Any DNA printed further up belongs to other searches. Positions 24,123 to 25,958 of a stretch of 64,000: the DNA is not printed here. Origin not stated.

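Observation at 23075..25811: ECF sigma / zf-HC2 anti-sigma pair controlling a polytopic envelope protein with a GH2-type sugar-binding domain and bactofilin-like repeats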

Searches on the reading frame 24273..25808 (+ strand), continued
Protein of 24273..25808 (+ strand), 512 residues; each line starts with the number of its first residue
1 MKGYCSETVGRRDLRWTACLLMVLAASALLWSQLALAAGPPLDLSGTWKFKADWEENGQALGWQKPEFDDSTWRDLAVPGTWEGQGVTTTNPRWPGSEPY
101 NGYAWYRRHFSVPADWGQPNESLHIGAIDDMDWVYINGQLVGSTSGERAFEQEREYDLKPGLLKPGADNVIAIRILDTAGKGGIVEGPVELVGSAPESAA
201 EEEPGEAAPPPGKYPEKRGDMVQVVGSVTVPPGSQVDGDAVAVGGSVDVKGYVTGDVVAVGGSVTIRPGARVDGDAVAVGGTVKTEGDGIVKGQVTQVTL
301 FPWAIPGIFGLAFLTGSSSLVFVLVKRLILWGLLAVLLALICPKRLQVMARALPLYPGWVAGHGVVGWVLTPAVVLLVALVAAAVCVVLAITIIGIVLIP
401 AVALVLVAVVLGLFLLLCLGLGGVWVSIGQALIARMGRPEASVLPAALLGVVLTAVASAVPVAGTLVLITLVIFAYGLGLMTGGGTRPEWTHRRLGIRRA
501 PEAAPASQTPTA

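Call 14: find_related_loci(query=A1, collection=genome_contigs, flank=6000)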
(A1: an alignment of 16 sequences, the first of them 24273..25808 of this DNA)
Query A1 (512 aa) in genome_contigs; peptide patterns used: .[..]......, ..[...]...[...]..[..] (x = any residue, [..] = any of these).
599 stretches matched a pattern (row limit reached: there are more); 565 encode a relative of the query (tblastn E <= 1e-3); the best 80 are kept; 80 distinct loci.
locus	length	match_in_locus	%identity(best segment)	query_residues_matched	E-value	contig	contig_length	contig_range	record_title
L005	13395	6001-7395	48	39-498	7e-127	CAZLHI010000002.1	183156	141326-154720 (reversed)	MAG TPA_asm: uncultured bacterium isolate SRP239594_co1_170 genome assembly, contig: NODE_2_length_183156_cov_35.984795,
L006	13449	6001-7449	48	42-509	4e-124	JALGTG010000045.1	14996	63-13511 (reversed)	MAG: Candidatus Hebobacteria bacterium isolate Meg19_1012_Bin_93 Meg19_1012_Bin_93_scaffold_11276, whole genome shotgun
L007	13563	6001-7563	45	15-499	5e-122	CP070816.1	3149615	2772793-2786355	MAG: Armatimonadota bacterium isolate bin117 chromosome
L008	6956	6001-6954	62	18-333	2e-113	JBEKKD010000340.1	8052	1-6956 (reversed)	MAG: Armatimonadota bacterium isolate SPRUCE 339 SPRUCE_339_340, whole genome shotgun sequence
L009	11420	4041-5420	44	39-494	7e-105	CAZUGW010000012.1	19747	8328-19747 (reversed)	MAG TPA_asm: uncultured bacterium isolate SRP119689_co1_250 genome assembly, contig: NODE_3701_length_19747_cov_3.100295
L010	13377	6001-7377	45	41-499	9e-98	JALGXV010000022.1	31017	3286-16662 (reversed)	MAG: Candidatus Hebobacteria bacterium isolate M3-38_Bin_440 M3-38_Bin_440_scaffold_8392, whole genome shotgun sequence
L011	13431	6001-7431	45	42-508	6e-94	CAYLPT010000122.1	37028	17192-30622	MAG TPA_asm: uncultured bacterium isolate SRP231805_co4_139 genome assembly, contig: k141_176054, whole genome shotgun s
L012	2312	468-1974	37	15-508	8e-82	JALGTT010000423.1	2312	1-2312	MAG: Candidatus Hebobacteria bacterium isolate Meg22_1012_Bin_273 Meg22_1012_Bin_273_scaffold_621520, whole genome shotg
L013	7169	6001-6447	44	50-192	5e-34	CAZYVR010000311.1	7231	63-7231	MAG TPA_asm: uncultured Victivallales bacterium isolate binchicken_co181_625 genome assembly, contig: NODE_22332_length_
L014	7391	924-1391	41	30-185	1e-32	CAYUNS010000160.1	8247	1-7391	MAG TPA_asm: uncultured Tepidisphaeraceae bacterium isolate SRP344714_co1_366 genome assembly, contig: NODE_15395_length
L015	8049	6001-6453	43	40-188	2e-32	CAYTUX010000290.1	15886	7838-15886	MAG TPA_asm: uncultured Victivallales bacterium isolate SRP067234_co1_272 genome assembly, contig: k99_1132380, whole ge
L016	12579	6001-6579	40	19-192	3e-32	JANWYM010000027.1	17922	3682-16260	MAG: Abditibacteriales bacterium isolate SKYG70 NODE_27_length_17922_cov_3.464500, whole genome shotgun sequence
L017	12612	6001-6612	40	43-235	1e-31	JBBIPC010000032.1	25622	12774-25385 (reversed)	MAG: Chthonomonadales bacterium isolate PLS170224_bin_294 NODE_2194_length_25622_cov_9.709782, whole genome shotgun sequ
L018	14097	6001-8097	45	22-199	3e-31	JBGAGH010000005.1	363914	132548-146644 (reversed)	MAG: Cyclobacteriaceae bacterium isolate MAG_MBR_H125.39 MBRH125-39_opera_contig_207, whole genome shotgun sequence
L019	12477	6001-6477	46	42-191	2e-30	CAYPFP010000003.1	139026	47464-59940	MAG TPA_asm: uncultured Planctomycetota bacterium isolate SRP257756_co1_239 genome assembly, contig: NODE_26_length_1390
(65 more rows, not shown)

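Call 17: predict_structure(alignment_id=A1)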
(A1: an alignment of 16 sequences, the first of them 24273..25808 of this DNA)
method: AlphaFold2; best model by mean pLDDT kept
length: 512 residues; sequences in the alignment: 16
mean_pLDDT: 80.1   pTM: 0.40
mean pLDDT of the five models: 80.1, 79.4, 76.7, 76.3, 75.3
residues with pLDDT >= 90: 198; 70-90: 202; 50-70: 56; < 50: 56
segments of 3 or more residues with pLDDT < 50: 1-14, 197-211, 301-317, 507-512
pLDDT, mean of each block of 10 residues (from residue 1): 35 51 66 54 93 90 94 94 85 66 91 74 85 93 76 80 88 87 85 57 35 72 86 89 91 92 90 89 85 77 40 50 87 95 94 90 90 88 89 87 90 93 95 87 93 91 86 93 84 71 50 48
secondary structure, 60 per line:
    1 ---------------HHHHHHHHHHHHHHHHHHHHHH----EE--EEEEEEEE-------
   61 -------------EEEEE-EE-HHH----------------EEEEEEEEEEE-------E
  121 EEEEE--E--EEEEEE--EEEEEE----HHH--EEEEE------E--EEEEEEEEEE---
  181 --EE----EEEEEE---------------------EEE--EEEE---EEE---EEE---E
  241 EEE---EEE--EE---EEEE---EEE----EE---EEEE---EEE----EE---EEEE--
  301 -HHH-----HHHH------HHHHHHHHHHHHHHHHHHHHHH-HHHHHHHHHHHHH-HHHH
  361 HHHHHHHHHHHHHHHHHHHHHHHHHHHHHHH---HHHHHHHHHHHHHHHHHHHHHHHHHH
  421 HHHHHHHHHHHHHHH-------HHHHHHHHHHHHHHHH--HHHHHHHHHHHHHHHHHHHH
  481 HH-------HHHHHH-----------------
elements in order: H16-37 E46-53 E74-78 E102-112 E120-125 E131-136 E139-144 E154-158 E168-177 E189-194 E216-218 E221-224 E228-230 E234-236 E240-243 E247-249 E257-260 E264-266 E276-279 E283-285 E295-298 H310-313 H320-341 H343-355 H357-391 H395-435 H443-458 H461-482 H490-495

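Call 21: fold_search(model_id=the predicted structure, library=pdb)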
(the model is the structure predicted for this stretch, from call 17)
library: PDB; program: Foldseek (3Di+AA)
matches with E <= 10: 1056; with E <= 0.001: 319
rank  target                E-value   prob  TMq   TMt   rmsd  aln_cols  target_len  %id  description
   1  5z19_C                1.1e-11  1.00  0.22  0.19   3.4       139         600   27  The crystal structure of Ruminococcus gnavus beta-glucuronidase in complex with uronic isofagomine (released 2018-12-12)
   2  6jz6_A                2.1e-11  1.00  0.22  0.20   3.5       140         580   26  b-glucuronidase from Ruminococcus gnavus in complex with C6-substituted uronic isofagomine (released 2020-06-10)
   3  6jz3_B                2.5e-11  1.00  0.22  0.20   3.4       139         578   27  b-glucuronidase from Ruminococcus gnavus in complex with uronic deoxynojirimycin (released 2020-05-13)
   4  5z18_E                2.5e-11  1.00  0.22  0.20   3.4       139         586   27  The crystal structure of Ruminococcus gnavus beta-glucuronidase (released 2018-12-12)
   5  5z18_C                2.5e-11  1.00  0.22  0.20   3.4       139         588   27  The crystal structure of Ruminococcus gnavus beta-glucuronidase (released 2018-12-12)
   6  5z18_F                2.6e-11  1.00  0.22  0.20   3.4       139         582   27  The crystal structure of Ruminococcus gnavus beta-glucuronidase (released 2018-12-12)
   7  6jz5_A                2.9e-11  1.00  0.22  0.20   3.4       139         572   27  b-glucuronidase from Ruminococcus gnavus in complex with D-glucuronic acid (released 2020-06-10)
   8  6jz8_A                2.9e-11  1.00  0.22  0.20   3.4       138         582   27  b-glucuronidase from Ruminococcus gnavus in complex with D-glucaro 1,5-lactone (released 2020-06-10)
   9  6jz1_B                3.1e-11  1.00  0.22  0.20   3.4       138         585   27  Apo structure of b-glucuronidase from Ruminococcus gnavus at 1.7 Angstrom resolution (released 2020-06-03)
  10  6jz4_B                3.7e-11  1.00  0.22  0.20   3.4       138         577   27  b-glucuronidase from Ruminococcus gnavus in complex with D-glucaro-d-lactam (released 2020-06-03)
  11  6jz4_A                4.2e-11  1.00  0.22  0.20   3.3       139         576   27  b-glucuronidase from Ruminococcus gnavus in complex with D-glucaro-d-lactam (released 2020-06-03)
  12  6jz1_A                4.5e-11  1.00  0.22  0.20   3.4       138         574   27  Apo structure of b-glucuronidase from Ruminococcus gnavus at 1.7 Angstrom resolution (released 2020-06-03)
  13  5z19_E                4.7e-11  1.00  0.22  0.19   3.4       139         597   27  The crystal structure of Ruminococcus gnavus beta-glucuronidase in complex with uronic isofagomine (released 2018-12-12)
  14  6jz5_B                5.0e-11  1.00  0.22  0.20   3.4       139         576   27  b-glucuronidase from Ruminococcus gnavus in complex with D-glucuronic acid (released 2020-06-10)
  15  6jz3_A                5.3e-11  1.00  0.22  0.19   3.4       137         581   27  b-glucuronidase from Ruminococcus gnavus in complex with uronic deoxynojirimycin (released 2020-05-13)
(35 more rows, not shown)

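Call 25: find_encoding_contigs(protein=P0080, flank=4000, max_places=1)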
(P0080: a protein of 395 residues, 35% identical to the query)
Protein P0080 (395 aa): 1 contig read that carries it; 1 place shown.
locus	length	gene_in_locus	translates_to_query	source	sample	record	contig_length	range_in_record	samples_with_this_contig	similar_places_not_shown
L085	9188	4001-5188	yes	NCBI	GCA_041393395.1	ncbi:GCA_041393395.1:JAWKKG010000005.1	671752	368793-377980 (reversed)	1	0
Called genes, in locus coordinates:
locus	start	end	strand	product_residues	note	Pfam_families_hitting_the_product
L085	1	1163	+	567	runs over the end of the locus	PF01839:FG-GAP (faint), PF13517:FG-GAP_3, PF07593:UnbV_ASPIC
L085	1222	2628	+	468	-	PF14559:TPR_19 (faint), PF07719:TPR_2 (faint), PF13431:TPR_17 (faint)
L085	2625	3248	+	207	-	PF04542:Sigma70_r2, PF08281:Sigma70_r4_2, PF04545:Sigma70_r4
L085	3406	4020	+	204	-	-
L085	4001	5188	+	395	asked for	-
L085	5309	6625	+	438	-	PF01103:Omp85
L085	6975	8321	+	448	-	PF05896:NQRA_N, PF24836:NQRA_2nd, PF11973:NQRA_SLBB (weak), PF13534:Fer4_17 (faint)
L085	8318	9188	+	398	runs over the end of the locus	PF03116:NQR2_RnfD_RnfE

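Call 26: find_encoding_contigs(protein=P0083, flank=4000, max_places=1)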
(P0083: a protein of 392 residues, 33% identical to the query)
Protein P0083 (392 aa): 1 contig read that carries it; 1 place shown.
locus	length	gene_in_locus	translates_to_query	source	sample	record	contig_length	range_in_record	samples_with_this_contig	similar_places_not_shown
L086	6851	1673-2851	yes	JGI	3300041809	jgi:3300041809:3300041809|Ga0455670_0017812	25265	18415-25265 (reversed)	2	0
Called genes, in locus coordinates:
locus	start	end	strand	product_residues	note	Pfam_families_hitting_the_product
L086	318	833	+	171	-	PF04542:Sigma70_r2, PF08281:Sigma70_r4_2, PF04545:Sigma70_r4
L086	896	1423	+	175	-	-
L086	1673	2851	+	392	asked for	-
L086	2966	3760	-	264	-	PF01738:DLH, PF12146:Hydrolase_4 (faint), PF00326:Peptidase_S9 (faint), PF08840:BAAT_C (faint)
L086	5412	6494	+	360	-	PF13439:Glyco_transf_4, PF13579:Glyco_trans_4_4 (weak), PF00534:Glycos_transf_1, PF13692:Glyco_trans_1_4, PF20706:GT4-conflict (weak), PF13524:Glyco_trans_1_2 (weak)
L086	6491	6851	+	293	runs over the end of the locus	PF00535:Glycos_transf_2, PF13641:Glyco_tranf_2_3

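Call 27: find_encoding_contigs(protein=P0078, flank=4000, max_places=2)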
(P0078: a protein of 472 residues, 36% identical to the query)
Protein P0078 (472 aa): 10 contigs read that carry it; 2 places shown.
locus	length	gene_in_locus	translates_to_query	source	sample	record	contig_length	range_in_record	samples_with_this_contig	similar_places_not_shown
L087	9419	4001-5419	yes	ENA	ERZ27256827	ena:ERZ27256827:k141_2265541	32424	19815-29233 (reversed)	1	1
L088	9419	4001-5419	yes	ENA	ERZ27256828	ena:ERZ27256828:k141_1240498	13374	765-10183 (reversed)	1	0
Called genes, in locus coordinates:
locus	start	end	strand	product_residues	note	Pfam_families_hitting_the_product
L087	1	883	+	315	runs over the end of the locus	PF09587:PGA_cap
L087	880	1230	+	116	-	PF00190:Cupin_1 (weak), PF07883:Cupin_2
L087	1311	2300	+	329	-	PF00579:tRNA-synt_1b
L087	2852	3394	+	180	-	PF04542:Sigma70_r2, PF08281:Sigma70_r4_2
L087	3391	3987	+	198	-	-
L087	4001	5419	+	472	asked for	PF02837:Glyco_hydro_2_N, PF26514:DUF8173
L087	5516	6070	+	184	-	PF13302:Acetyltransf_3, PF00583:Acetyltransf_1, PF13508:Acetyltransf_7 (weak), PF13523:Acetyltransf_8 (weak)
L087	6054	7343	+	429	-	PF00005:ABC_tran, PF02463:SMC_N (faint), PF13304:AAA_21 (faint), PF27219:MJ0874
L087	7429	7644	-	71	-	PF00830:Ribosomal_L28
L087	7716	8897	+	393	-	PF00571:CBS, PF07136:DUF1385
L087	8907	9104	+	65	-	PF08984:DUF1858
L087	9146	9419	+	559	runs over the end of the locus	PF03485:Arg_tRNA_synt_N, PF00750:tRNA-synt_1d, PF05746:DALR_1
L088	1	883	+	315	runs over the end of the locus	PF09587:PGA_cap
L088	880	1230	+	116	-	PF00190:Cupin_1 (weak), PF07883:Cupin_2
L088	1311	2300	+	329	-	PF00579:tRNA-synt_1b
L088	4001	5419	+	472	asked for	PF02837:Glyco_hydro_2_N, PF26514:DUF8173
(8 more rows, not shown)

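Call 44: find_encoding_contigs(protein=P0115, flank=3500, max_places=1)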
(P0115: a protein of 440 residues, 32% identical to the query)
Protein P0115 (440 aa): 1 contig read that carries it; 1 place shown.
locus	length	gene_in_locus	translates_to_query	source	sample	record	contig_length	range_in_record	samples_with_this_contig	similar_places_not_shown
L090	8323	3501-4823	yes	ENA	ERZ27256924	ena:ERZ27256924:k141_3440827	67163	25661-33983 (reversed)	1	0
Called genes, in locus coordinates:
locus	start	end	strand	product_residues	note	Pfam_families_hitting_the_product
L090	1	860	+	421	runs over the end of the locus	PF01435:Peptidase_M48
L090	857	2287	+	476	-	PF00069:Pkinase, PF07714:PK_Tyr_Ser-Thr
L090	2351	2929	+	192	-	PF07638:Sigma70_ECF (weak), PF04542:Sigma70_r2, PF08281:Sigma70_r4_2, PF04545:Sigma70_r4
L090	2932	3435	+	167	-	-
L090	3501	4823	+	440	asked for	PF07660:STN (faint), PF26514:DUF8173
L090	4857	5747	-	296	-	PF00892:EamA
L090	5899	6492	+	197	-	PF27226:AF_1845 (weak)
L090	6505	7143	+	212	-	-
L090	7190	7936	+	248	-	PF03548:LolA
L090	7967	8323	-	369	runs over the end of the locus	PF01546:Peptidase_M20, PF07687:M20_dimer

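Call 77: list_cluster_members(proteins=[P0001, P0008])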
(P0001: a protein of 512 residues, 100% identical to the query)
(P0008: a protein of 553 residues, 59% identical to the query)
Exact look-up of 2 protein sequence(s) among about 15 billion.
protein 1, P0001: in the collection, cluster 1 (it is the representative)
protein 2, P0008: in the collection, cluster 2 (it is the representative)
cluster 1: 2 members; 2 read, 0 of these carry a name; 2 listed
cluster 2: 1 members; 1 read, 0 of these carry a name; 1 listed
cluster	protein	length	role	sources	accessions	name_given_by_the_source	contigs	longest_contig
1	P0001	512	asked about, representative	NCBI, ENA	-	-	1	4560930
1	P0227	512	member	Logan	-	-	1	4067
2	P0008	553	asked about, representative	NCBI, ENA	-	-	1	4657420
